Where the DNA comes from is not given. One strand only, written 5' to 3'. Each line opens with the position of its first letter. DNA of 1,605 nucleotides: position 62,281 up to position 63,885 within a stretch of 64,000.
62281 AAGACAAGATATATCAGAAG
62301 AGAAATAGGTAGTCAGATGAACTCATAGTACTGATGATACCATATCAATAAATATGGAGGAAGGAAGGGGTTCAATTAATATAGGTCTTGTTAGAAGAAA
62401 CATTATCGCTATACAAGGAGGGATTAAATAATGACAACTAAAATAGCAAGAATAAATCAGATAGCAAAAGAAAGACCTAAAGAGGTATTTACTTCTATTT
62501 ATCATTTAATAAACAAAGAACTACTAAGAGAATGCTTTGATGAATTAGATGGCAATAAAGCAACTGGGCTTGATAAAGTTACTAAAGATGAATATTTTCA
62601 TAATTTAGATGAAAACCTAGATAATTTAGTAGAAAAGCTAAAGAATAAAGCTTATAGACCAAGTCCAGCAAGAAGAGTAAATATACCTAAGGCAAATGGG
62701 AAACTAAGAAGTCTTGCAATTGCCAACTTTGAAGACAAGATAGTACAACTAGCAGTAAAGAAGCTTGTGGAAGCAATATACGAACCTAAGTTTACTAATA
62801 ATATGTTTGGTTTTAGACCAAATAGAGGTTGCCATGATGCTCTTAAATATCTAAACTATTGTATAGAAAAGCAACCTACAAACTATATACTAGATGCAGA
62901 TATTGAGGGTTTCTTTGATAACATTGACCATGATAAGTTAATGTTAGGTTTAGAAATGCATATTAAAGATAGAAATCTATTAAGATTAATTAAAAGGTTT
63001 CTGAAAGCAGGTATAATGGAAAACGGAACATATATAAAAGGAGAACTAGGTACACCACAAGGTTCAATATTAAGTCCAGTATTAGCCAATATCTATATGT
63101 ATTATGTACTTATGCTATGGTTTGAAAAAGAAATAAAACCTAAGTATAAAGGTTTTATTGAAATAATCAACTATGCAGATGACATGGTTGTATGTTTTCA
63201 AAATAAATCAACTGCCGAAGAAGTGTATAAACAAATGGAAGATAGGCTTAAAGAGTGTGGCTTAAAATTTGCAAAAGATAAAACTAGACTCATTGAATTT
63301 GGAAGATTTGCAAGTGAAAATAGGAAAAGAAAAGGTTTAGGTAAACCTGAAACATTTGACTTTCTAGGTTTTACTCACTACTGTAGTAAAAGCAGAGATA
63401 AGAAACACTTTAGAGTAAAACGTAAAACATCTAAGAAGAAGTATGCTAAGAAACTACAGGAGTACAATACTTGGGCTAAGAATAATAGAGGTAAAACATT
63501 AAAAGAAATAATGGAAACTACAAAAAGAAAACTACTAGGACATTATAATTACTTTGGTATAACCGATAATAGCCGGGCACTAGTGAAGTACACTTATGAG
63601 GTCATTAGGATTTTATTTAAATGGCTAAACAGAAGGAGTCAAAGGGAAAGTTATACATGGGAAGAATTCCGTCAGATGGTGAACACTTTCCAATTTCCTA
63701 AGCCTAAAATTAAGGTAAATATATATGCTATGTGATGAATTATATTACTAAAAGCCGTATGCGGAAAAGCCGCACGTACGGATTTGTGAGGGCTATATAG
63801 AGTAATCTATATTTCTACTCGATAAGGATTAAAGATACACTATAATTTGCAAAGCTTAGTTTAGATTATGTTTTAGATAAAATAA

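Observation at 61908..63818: Intact group II intron inserted into the last codons of a solo IS605-family tnpB, at its ωRNA end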

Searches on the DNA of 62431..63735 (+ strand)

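Call 27: search_rna_families(source=L002, start=5300, end=7800, threshold=evalue, max_evalue=10, show_alignments=0)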
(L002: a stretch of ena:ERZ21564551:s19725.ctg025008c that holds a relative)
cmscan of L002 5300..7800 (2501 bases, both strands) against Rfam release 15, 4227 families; matches with E-value up to 10: 7.
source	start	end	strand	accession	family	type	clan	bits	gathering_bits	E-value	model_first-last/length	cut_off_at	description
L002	5510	5728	+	RF02005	group-II-D1D4-6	Intron;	CL00102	146.9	49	2e-43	1-225/225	no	Group II catalytic intron D1-D4-6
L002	7320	7393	+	RF00029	Intron_gpII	Intron;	-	48.4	40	7.5e-08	1-77/77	no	Group II catalytic intron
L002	6785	6874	+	RF03064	RAGATH-18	Gene; sRNA;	-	26.3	44.9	0.046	1-71/71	no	RAGATH-18 RNA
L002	7634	7680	+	RF01061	mir-548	Gene; miRNA;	-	19.5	90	2.3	1-84/84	no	mir-548 microRNA precursor family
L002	5846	5940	+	RF01998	group-II-D1D4-1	Intron;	CL00102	19.3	35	1.6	1-84/84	no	Group II catalytic intron D1-D4-1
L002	6602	6669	-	RF00158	SNORD82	Gene; snRNA; snoRNA; CD-box;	-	17.3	43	5.8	1-70/70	no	Small nucleolar RNA SNORD82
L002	6355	6395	-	RF01095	PK-CuYV_BPYV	Cis-reg;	-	17.2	60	8.9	1-56/56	no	3'-terminal pseudoknot of CuYV/BPYV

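Call 61: search_rna_families(source=L132, threshold=gathering)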
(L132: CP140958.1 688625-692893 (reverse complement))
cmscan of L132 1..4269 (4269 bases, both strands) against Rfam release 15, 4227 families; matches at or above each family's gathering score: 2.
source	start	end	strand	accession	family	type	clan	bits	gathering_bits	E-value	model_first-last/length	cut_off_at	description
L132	1024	1241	+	RF02005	group-II-D1D4-6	Intron;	CL00102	137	49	4.9e-40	1-225/225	no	Group II catalytic intron D1-D4-6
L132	2822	2896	+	RF00029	Intron_gpII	Intron;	-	41.1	40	7.9e-06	1-77/77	no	Group II catalytic intron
